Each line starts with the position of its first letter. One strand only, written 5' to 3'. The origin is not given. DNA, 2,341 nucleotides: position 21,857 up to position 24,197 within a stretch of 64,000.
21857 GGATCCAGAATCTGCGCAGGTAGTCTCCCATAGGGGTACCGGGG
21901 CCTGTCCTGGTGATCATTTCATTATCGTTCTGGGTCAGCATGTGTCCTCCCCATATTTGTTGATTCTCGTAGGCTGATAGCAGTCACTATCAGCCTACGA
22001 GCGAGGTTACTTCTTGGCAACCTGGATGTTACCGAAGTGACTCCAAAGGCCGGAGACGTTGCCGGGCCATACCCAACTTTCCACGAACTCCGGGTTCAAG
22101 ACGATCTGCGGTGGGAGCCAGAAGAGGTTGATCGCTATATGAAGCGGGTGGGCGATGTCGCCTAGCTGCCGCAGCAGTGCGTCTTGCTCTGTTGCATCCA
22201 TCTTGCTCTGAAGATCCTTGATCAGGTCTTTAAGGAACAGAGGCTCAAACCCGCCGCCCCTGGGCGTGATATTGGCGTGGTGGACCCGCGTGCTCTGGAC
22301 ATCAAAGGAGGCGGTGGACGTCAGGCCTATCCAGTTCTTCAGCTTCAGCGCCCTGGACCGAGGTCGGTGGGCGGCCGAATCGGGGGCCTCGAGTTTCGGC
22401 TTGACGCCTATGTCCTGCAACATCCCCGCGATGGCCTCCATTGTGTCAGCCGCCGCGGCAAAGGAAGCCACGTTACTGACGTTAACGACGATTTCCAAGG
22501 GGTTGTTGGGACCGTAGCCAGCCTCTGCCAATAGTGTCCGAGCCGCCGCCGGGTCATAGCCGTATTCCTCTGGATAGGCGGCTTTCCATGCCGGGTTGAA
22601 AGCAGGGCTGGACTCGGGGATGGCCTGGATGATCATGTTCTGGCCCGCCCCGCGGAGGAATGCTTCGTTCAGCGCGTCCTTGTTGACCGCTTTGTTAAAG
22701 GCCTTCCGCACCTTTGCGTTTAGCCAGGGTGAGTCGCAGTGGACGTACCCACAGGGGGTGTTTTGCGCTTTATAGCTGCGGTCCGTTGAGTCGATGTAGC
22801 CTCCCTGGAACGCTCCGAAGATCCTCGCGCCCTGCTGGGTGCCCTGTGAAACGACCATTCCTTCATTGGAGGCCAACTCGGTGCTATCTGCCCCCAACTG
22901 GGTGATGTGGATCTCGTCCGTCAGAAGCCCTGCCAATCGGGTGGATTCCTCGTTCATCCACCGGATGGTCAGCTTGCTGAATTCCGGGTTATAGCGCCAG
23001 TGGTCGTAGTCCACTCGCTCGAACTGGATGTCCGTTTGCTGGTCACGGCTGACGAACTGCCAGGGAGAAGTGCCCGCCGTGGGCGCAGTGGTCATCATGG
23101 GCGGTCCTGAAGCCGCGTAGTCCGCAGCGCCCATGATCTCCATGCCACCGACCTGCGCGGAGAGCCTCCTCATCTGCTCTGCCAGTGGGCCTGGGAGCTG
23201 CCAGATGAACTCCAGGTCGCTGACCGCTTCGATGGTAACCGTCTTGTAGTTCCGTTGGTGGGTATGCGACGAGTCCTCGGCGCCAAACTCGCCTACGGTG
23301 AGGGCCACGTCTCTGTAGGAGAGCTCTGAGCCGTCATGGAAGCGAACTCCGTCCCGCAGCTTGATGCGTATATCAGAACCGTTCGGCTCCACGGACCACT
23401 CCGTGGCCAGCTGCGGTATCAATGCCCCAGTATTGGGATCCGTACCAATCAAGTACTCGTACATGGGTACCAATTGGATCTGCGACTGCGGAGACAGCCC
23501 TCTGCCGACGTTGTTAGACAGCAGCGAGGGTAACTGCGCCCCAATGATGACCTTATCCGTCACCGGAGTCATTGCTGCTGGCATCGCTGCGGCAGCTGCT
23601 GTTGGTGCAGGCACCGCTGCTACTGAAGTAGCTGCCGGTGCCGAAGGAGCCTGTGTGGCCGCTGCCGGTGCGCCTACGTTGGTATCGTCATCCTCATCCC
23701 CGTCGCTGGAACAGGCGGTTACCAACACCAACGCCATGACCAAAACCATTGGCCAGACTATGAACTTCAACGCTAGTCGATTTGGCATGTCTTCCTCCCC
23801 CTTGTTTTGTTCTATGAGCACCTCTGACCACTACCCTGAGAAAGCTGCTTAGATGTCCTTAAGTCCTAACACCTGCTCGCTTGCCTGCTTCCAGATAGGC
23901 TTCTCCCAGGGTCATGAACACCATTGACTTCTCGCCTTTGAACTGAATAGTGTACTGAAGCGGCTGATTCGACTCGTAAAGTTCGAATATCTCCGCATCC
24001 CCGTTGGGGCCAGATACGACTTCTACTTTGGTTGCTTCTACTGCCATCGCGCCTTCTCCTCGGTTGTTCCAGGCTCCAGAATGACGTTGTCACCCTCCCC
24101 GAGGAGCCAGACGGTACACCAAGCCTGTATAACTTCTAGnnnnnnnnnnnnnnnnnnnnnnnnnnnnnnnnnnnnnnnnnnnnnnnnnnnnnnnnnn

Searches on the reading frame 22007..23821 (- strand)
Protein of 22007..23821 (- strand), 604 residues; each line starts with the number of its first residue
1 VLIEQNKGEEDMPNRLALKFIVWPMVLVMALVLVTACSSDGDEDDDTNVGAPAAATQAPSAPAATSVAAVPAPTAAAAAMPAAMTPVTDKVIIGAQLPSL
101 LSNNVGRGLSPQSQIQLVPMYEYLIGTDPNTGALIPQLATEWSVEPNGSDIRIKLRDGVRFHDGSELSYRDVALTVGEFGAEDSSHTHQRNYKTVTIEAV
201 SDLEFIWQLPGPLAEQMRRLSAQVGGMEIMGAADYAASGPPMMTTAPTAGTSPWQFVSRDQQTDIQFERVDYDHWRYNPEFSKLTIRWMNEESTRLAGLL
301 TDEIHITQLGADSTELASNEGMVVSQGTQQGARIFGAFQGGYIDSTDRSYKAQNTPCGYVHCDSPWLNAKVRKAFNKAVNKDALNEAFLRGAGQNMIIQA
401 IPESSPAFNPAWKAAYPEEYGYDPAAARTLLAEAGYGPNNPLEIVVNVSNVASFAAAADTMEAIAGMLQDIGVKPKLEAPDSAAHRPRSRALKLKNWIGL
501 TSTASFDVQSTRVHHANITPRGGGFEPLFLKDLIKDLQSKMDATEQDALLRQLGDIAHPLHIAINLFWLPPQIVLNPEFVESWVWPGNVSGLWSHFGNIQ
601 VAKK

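Call 7: search_protein_families(library=pfam, proteins=[window:22007-23821:-])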
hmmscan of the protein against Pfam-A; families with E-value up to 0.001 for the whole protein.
window:22007-23821:- (604 aa): 1 family
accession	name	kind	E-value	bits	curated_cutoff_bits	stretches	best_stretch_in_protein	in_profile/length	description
PF00496.27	SBP_bac_5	-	3.6e-50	171.6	32.4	1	134-506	2-351/368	Bacterial extracellular solute-binding proteins, family 5 Middle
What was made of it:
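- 22007..23821 (-): SBP_bac_5 solute-binding lipoprotein with a lipobox (LVTAC). The start is uncertain. Pfam (call 7).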

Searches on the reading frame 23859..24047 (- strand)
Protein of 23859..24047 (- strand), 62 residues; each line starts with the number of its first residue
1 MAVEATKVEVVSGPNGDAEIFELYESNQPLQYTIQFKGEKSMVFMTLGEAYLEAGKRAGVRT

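Call 51: search_protein_families(library=pfam, proteins=[window:23859-24047:-], max_evalue=10)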
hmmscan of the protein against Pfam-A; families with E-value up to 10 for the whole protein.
window:23859-24047:- (62 aa): 1 family
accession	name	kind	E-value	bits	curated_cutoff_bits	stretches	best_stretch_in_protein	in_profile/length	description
PF25192.1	DiatomPyrShell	-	0.018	14.9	27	1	6-43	151-191/209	Diatom pyrenoid shell protein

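Call 52: search_solved_structures(query=window:23859-24047:-, max_evalue=10)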
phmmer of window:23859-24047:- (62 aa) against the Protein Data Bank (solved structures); distinct sequences matched with E-value up to 10: 3.
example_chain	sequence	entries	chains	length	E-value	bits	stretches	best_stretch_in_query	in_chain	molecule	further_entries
3apa_A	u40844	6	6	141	0.47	14.1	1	9-60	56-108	Zymogen granule membrane protein 16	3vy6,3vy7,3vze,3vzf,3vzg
7o3i_A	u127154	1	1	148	0.52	13.9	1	9-60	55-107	Zymogen granule membrane protein 16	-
7o4p_A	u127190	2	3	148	0.53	13.9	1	9-60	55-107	Zymogen granule membrane protein 16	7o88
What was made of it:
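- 23859..24047 (-): s62, a conserved 62-aa protein of unknown function. In every relative it sits between the R2-type gene and the SBP gene. No Pfam or PDB sequence match (calls 51, 52).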

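Call 56: search_protein_representatives(protein=window:23859-24047:-)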
Query: 62 residues. Proteins with E-value up to 0.001 (for the whole library): 16; up to 1e-10: 3; up to 1e-30: 0. The best 16 are listed.
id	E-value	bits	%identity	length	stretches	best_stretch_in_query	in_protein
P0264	3.4e-26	105.1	81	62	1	1-62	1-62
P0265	1.9e-16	74.7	72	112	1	3-52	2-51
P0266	1.8e-14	68.5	35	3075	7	12-42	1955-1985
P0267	2.0e-06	43.4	44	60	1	7-62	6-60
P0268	2.8e-06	42.9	58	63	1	3-40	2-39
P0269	1.1e-05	41.1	40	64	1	8-61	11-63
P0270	2.4e-05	40.0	41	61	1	4-62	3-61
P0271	2.5e-05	40.0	45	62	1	5-61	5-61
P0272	3.2e-05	39.6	46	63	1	8-62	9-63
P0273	3.2e-05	39.6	46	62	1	7-62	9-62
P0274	8.2e-05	38.4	54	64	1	8-62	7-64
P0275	8.3e-05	38.3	-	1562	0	-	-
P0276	2.2e-04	37.0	42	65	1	6-61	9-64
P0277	3.0e-04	36.6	46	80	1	3-60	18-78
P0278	3.1e-04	36.5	48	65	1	7-60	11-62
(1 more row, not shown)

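Call 57: find_homologous_proteins(query=window:23859-24047:-, max_evalue=0.001)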
Query window:23859-24047:- (62 aa): 21 proteins with E <= 0.001 among 21 candidates.
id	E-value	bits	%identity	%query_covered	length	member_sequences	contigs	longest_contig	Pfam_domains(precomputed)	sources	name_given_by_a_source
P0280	1.7e-29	117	92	100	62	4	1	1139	-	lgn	-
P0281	2.0e-27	111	85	100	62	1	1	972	-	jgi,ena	-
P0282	1.7e-26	108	84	100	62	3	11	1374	-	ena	-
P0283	2.4e-26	107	82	100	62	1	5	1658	-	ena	-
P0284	2.8e-26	107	84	100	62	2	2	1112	-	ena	-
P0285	2.9e-26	107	82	100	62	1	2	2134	-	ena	-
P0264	1.1e-25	105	81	100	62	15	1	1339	-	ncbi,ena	-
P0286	2.1e-25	104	83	95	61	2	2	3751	-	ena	-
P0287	5.9e-25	103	81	100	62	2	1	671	-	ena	-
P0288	1.1e-24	102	79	100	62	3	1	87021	-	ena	-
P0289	2.3e-24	101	80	95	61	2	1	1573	-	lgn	-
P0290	3.1e-24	101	77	100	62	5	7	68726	-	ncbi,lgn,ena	-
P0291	3.7e-24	100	78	95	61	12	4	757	-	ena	-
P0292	8.7e-24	99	80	95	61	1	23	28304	-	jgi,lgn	jgi:hypothetical protein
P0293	1.1e-23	99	78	95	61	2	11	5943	-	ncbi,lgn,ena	-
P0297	4.8e-20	88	71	95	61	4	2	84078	-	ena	-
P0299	5.3e-18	81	66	95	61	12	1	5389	-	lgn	-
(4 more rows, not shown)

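Call 58: find_encoding_contigs(protein=P0297, flank=10000, max_places=2)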
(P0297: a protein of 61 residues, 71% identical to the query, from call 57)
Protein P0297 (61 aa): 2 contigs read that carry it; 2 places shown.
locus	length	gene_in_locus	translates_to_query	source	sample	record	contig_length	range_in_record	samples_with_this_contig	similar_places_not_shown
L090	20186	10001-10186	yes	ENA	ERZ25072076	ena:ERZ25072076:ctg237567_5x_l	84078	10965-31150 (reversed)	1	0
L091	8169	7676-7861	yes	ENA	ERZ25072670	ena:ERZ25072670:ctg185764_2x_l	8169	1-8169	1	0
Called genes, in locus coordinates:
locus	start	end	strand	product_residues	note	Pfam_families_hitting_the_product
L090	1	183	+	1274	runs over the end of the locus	-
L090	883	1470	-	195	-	-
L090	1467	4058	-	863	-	PF02463:SMC_N (weak), PF13476:AAA_23, PF13555:AAA_29 (faint), PF13558:SbcC_Walker_B (weak)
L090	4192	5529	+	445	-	PF02881:SRP54_N, PF00448:SRP54, PF02978:SRP_SPB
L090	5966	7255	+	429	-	PF00355:Rieske, PF19301:LigXa_C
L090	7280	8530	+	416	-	PF00355:Rieske, PF19301:LigXa_C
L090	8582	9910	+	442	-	PF00355:Rieske, PF19301:LigXa_C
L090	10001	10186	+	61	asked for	-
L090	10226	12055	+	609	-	PF00496:SBP_bac_5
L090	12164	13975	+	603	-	PF21827:New_glue (weak), PF00496:SBP_bac_5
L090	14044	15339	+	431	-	PF00355:Rieske, PF19301:LigXa_C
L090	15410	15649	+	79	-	PF03795:YCII (weak)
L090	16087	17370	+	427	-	PF05977:MFS_3, PF07690:MFS_1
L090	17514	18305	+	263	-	-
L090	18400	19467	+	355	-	PF08240:ADH_N, PF00107:ADH_zinc_N, PF13602:ADH_zinc_N_2 (weak)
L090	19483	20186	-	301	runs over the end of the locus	PF02574:S-methyl_trans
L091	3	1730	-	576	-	?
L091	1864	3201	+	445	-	PF02881:SRP54_N, PF00448:SRP54, PF02978:SRP_SPB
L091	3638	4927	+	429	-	PF00355:Rieske, PF19301:LigXa_C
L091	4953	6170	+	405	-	PF00355:Rieske, PF19301:LigXa_C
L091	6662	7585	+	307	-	PF19301:LigXa_C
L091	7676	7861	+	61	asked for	-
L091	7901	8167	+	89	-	?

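Call 59: find_encoding_contigs(protein=P0299, flank=6000, max_places=2)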
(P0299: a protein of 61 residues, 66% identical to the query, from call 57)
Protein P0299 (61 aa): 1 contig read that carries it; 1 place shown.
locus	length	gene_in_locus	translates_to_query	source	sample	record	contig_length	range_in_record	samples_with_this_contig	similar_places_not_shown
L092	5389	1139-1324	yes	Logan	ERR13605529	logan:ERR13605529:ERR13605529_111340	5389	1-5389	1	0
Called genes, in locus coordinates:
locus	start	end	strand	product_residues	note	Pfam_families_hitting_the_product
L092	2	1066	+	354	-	?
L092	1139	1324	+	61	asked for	-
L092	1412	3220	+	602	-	PF00496:SBP_bac_5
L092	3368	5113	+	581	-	PF00496:SBP_bac_5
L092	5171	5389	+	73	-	?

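Call 71: predict_structure(alignment_id=A1)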
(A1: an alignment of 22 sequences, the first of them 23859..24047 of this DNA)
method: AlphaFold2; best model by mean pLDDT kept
length: 62 residues; sequences in the alignment: 22
mean_pLDDT: 92.4   pTM: 0.77
mean pLDDT of the five models: 92.4, 91.0, 90.6, 89.9, 89.7
residues with pLDDT >= 90: 51; 70-90: 9; 50-70: 2; < 50: 0
segments of 3 or more residues with pLDDT < 50: none
pLDDT, mean of each block of 10 residues (from residue 1): 87 96 92 95 94 95 72
secondary structure, 60 per line:
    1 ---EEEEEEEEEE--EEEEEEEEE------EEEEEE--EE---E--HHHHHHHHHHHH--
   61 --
elements in order: E4-13 E16-24 E31-36 H47-58

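Call 75: fold_search(model_id=the predicted structure, library=pdb)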
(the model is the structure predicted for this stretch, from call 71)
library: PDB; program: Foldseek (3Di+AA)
matches with E <= 10: 177; with E <= 0.001: 0
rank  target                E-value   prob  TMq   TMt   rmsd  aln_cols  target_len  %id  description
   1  9asm_A                9.5e-01  0.18  0.27  0.03  10.7        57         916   14  Human Drosha and DGCR8 in complex with Pri-let-7f1 (released 2024-09-04)
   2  5b16_A                9.5e-01  0.14  0.26  0.04  10.6        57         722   16  X-ray structure of DROSHA in complex with the C-terminal tail of DGCR8. (released 2016-02-03)
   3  3p1x_B                1.1e+00  0.18  0.29  0.27  11.4        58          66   12  Crystal structure of DRBM 2 domain of Interleukin enhancer-binding factor 3 from Homo sapiens, Northeast Structural Ge (released 2010-12-29)
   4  7dpy_B                1.2e+00  0.47  0.43  0.33   4.5        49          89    8  Structure of Brucella abortus PhiA (released 2021-06-23)
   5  7zj1_A                1.2e+00  0.13  0.27  0.22  11.6        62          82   16  Crystal structure of ADAR1-dsRBD3 dimer (released 2023-10-25)
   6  5tph_A                1.3e+00  0.20  0.39  0.23   7.1        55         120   16  Crystal structure of a de novo designed protein homodimer with curved beta-sheet (released 2017-01-25)
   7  9asn_A                1.3e+00  0.16  0.27  0.03  10.6        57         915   14  Human Drosha and DGCR8 in complex with Pri-miR-98 (released 2024-09-04)
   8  3f8x_A                1.4e+00  0.30  0.45  0.25   9.4        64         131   14  Crystal structure of a putative delta-5-3-ketosteroid isomerase (eca2236) from pectobacterium atrosepticum scri1043 at (released 2008-12-09)
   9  6iy0_C                1.4e+00  0.23  0.40  0.32   5.3        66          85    9  Crystal structure of conserved hypothetical protein SAV0927 from Staphylococcus aureus subsp. aureus Mu50 (released 2019-12-18)
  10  3f8x_C                1.6e+00  0.25  0.44  0.24   9.7        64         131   12  Crystal structure of a putative delta-5-3-ketosteroid isomerase (eca2236) from pectobacterium atrosepticum scri1043 at (released 2008-12-09)
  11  2ez6_A                1.6e+00  0.23  0.35  0.12   7.8        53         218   15  Crystal structure of Aquifex aeolicus RNase III (D44N) complexed with product of double-stranded RNA processing (released 2006-02-07)
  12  1yyo_B                1.8e+00  0.47  0.46  0.15   8.3        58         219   12  Crystal structure of RNase III mutant E110K from Aquifex aeolicus complexed with double-stranded RNA at 2.9-Angstrom R (released 2005-11-22)
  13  6lxd_A                1.8e+00  0.12  0.28  0.03  10.9        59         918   14  Pri-miRNA bound DROSHA-DGCR8 complex (released 2020-04-15)
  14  2mdr_MODEL_1_A        1.9e+00  0.09  0.26  0.20  12.1        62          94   16  Solution structure of the third double-stranded RNA-binding domain (dsRBD3) of human adenosine-deaminase ADAR1 (released 2014-04-30)
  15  9e5c_3c               2.0e+00  0.63  0.53  0.14   2.1        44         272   11  Cryo-EM structure of 96 nm repeat of microtubule doublet from T. brucei flagellum (released 2025-03-12)
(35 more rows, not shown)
